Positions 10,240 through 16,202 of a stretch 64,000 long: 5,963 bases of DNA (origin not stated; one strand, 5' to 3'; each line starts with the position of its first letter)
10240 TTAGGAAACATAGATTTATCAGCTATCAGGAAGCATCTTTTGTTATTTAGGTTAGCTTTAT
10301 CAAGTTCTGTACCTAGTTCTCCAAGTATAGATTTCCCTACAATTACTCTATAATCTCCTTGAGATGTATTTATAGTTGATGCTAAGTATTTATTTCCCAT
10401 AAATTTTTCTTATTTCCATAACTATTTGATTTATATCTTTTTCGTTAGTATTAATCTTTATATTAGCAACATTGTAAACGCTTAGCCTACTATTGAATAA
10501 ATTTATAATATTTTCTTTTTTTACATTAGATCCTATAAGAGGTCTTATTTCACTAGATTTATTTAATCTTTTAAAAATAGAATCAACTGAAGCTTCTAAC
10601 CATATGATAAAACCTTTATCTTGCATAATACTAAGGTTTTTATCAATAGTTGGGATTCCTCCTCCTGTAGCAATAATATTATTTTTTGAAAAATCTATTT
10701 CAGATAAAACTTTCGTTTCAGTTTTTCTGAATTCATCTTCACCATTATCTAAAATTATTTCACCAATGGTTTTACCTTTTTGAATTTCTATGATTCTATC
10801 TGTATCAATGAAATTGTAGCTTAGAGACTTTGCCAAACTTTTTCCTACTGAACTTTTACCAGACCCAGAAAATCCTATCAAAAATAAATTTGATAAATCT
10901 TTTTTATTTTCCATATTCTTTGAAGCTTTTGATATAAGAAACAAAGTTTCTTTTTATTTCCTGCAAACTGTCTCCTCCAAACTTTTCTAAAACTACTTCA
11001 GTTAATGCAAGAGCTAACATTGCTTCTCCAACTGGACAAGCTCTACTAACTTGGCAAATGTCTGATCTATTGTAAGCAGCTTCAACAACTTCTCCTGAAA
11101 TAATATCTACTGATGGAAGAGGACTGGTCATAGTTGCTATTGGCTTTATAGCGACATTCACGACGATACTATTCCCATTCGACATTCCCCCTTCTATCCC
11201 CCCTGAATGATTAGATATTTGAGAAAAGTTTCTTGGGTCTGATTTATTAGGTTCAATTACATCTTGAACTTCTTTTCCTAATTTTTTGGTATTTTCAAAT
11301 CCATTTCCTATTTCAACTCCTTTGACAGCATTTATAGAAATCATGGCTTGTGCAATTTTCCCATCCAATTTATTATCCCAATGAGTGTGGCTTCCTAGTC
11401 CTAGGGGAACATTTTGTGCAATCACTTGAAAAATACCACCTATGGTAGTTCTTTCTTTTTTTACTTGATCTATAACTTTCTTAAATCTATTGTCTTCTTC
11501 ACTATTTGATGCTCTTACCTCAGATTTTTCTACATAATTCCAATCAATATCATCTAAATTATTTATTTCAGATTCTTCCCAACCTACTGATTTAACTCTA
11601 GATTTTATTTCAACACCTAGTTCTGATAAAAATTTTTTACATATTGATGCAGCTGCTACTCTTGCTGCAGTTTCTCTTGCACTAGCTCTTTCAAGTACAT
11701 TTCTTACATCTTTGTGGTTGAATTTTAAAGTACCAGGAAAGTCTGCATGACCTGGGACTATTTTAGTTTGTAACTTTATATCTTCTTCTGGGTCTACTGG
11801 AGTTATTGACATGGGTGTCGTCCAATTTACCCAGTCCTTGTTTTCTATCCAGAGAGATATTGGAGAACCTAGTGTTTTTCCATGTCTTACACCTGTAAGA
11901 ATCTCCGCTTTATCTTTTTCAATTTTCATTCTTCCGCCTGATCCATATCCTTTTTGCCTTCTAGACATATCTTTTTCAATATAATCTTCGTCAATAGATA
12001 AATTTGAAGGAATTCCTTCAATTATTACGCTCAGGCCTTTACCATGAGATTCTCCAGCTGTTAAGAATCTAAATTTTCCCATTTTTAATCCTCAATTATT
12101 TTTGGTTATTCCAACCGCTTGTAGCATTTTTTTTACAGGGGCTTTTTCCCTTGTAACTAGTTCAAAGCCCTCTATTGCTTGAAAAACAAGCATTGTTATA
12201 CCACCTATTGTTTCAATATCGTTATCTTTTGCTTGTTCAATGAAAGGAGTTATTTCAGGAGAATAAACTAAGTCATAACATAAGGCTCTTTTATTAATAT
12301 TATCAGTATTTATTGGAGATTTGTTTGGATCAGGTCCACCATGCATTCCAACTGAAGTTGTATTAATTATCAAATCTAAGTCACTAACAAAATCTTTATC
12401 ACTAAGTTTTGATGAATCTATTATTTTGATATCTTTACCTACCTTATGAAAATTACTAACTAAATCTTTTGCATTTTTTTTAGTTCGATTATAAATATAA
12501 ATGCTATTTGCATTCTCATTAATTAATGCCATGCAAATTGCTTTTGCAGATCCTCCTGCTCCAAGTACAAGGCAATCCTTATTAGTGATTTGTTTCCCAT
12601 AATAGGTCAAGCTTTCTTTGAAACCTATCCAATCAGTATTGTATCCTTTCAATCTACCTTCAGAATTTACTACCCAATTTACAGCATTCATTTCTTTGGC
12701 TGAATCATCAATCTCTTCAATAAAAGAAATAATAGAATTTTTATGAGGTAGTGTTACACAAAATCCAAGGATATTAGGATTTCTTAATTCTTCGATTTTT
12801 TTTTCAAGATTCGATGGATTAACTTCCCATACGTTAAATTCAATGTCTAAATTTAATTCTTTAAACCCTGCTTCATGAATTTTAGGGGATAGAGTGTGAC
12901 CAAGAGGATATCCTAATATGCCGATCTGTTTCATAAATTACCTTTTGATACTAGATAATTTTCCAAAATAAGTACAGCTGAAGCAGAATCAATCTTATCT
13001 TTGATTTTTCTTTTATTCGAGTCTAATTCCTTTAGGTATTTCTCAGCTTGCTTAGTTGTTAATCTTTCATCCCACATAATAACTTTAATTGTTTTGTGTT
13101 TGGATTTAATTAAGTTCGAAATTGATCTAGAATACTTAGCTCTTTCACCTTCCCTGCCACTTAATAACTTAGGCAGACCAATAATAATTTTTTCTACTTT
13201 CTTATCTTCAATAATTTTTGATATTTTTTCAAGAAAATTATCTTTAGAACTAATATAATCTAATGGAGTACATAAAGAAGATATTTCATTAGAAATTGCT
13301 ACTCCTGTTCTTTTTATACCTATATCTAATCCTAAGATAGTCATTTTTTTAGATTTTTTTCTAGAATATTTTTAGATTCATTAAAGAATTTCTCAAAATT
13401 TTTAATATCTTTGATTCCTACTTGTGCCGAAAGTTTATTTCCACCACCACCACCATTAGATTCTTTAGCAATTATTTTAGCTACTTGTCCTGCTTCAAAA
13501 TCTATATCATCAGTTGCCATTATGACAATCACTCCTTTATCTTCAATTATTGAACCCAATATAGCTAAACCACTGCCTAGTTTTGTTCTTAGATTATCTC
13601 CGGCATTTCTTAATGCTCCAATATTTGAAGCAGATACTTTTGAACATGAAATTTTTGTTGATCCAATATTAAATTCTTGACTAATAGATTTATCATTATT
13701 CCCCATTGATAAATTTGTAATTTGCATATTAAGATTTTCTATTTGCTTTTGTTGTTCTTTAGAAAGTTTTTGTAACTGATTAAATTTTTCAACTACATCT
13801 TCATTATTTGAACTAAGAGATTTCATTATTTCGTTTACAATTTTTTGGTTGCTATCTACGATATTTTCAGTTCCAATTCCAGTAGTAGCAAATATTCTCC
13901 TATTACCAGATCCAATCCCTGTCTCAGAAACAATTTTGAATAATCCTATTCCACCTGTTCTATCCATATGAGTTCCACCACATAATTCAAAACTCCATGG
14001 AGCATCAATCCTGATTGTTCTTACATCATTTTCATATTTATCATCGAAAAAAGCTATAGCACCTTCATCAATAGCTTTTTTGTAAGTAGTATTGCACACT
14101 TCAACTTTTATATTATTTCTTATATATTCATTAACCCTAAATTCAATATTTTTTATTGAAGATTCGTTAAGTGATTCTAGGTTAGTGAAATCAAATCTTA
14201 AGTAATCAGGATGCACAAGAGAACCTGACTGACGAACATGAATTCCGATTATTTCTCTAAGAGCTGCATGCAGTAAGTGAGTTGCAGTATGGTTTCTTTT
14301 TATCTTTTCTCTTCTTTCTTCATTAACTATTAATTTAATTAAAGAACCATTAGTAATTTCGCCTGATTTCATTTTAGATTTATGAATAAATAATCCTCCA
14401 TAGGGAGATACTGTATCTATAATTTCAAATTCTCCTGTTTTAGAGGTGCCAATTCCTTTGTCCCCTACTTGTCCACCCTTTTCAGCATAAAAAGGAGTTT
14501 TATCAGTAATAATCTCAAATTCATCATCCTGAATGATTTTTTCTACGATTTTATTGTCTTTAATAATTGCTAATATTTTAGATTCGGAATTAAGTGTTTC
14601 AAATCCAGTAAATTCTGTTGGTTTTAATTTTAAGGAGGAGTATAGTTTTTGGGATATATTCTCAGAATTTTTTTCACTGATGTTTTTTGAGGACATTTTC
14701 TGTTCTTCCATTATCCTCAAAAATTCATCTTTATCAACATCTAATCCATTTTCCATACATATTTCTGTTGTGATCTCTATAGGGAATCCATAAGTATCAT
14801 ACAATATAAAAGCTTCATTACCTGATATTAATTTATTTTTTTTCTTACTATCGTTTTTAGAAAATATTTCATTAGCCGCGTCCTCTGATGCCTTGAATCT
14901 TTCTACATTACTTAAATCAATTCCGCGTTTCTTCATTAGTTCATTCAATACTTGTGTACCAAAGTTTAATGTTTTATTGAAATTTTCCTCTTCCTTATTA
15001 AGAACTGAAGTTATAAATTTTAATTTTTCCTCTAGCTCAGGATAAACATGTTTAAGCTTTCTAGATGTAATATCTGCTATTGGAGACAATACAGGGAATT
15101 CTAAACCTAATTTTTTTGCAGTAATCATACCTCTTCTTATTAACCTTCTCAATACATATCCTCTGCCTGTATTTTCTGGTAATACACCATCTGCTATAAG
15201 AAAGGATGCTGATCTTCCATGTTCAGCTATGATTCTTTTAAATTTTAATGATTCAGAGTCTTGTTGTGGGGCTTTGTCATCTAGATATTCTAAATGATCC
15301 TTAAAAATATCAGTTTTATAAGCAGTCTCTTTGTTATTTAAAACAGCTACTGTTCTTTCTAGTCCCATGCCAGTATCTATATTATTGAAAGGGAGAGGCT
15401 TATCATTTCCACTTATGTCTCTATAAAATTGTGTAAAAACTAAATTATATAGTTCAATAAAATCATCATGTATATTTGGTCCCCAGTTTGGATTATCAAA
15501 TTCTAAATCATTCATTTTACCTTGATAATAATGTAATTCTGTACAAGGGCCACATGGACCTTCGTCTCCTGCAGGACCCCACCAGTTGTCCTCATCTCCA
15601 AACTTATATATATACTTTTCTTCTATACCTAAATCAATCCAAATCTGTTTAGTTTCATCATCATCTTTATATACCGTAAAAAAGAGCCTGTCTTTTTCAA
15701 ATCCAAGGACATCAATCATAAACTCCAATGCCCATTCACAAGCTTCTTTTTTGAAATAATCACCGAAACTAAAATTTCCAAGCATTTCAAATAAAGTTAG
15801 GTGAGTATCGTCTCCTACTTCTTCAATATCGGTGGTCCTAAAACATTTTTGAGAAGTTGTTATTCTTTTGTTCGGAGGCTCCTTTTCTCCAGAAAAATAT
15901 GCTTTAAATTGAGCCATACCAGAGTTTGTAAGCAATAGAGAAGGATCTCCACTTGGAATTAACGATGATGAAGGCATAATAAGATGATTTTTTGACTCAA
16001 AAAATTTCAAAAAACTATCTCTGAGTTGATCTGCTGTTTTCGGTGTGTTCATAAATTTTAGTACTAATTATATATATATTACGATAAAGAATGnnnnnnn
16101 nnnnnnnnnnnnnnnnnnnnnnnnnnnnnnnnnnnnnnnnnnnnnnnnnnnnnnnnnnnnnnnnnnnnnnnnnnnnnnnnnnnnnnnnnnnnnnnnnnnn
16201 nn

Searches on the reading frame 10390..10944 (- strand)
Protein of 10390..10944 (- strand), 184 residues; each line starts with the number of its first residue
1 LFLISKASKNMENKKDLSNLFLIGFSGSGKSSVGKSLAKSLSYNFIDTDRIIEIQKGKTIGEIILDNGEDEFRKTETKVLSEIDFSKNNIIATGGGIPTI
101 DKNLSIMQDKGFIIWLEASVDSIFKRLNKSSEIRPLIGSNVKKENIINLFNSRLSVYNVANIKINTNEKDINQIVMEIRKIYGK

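Call 17: search_protein_families(library=pfam, max_evalue=0.00001, proteins=[window:10390-10944:-])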
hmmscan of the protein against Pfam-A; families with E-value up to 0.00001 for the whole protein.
window:10390-10944:- (184 aa): 1 family
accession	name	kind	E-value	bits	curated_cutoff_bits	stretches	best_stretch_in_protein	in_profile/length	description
PF01202.28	SKI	-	2.5e-41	141.9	22.1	1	27-179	2-155/159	Shikimate kinase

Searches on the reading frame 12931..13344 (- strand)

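Call 17: search_protein_families(library=pfam, max_evalue=0.00001, proteins=[window:12931-13344:-])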
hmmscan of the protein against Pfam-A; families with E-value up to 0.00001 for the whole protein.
window:12931-13344:- (137 aa): 1 family
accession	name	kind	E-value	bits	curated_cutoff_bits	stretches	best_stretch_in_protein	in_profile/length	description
PF03652.20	RuvX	-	3.4e-37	128.2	29.2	1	1-131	1-132/134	Holliday junction resolvase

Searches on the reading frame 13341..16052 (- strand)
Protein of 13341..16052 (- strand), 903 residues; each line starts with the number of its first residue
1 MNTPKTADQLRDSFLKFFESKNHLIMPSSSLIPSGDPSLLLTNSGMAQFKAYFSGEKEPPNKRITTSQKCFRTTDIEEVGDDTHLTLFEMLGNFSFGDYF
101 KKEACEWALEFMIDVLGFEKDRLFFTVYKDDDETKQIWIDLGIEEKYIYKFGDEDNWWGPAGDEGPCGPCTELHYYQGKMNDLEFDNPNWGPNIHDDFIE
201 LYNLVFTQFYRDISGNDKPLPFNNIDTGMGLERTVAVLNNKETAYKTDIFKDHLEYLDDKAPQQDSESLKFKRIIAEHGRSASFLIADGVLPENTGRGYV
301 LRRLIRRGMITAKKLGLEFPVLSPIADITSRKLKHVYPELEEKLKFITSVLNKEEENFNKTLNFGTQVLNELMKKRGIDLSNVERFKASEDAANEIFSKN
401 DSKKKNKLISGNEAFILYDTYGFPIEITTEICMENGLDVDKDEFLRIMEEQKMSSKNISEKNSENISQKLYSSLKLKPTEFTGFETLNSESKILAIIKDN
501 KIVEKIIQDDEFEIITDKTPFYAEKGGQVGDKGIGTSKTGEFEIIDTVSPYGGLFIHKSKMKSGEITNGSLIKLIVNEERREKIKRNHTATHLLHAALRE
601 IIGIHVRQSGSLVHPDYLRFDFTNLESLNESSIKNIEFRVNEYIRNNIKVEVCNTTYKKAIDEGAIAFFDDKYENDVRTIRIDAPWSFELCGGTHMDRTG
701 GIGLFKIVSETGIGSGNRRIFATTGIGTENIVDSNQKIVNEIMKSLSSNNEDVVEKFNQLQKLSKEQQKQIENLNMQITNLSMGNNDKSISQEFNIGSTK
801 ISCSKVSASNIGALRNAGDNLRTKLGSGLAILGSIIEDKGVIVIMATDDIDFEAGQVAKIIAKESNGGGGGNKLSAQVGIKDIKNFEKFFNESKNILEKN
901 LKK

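Call 13: find_encoding_contigs(protein=window:13341-16052:-, flank=10000, max_places=1)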
Protein window:13341-16052:- (903 aa): no gene with exactly this product is on record in the collection.

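Call 17: search_protein_families(library=pfam, max_evalue=0.00001, proteins=[window:13341-16052:-])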
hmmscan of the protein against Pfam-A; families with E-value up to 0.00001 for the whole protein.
window:13341-16052:- (903 aa): 3 families
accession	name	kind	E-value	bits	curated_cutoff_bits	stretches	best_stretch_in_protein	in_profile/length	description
PF01411.24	tRNA-synt_2c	-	4.6e-168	560.6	30.3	2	10-376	2-378/552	tRNA synthetases class II (A)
PF07973.19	tRNA_SAD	-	1.2e-13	51.2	24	1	677-720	1-43/44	Threonyl and Alanyl tRNA synthetase second additional domain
PF02272.25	DHHA1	-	3.6e-07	31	25.9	1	810-898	14-101/102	DHHA1 domain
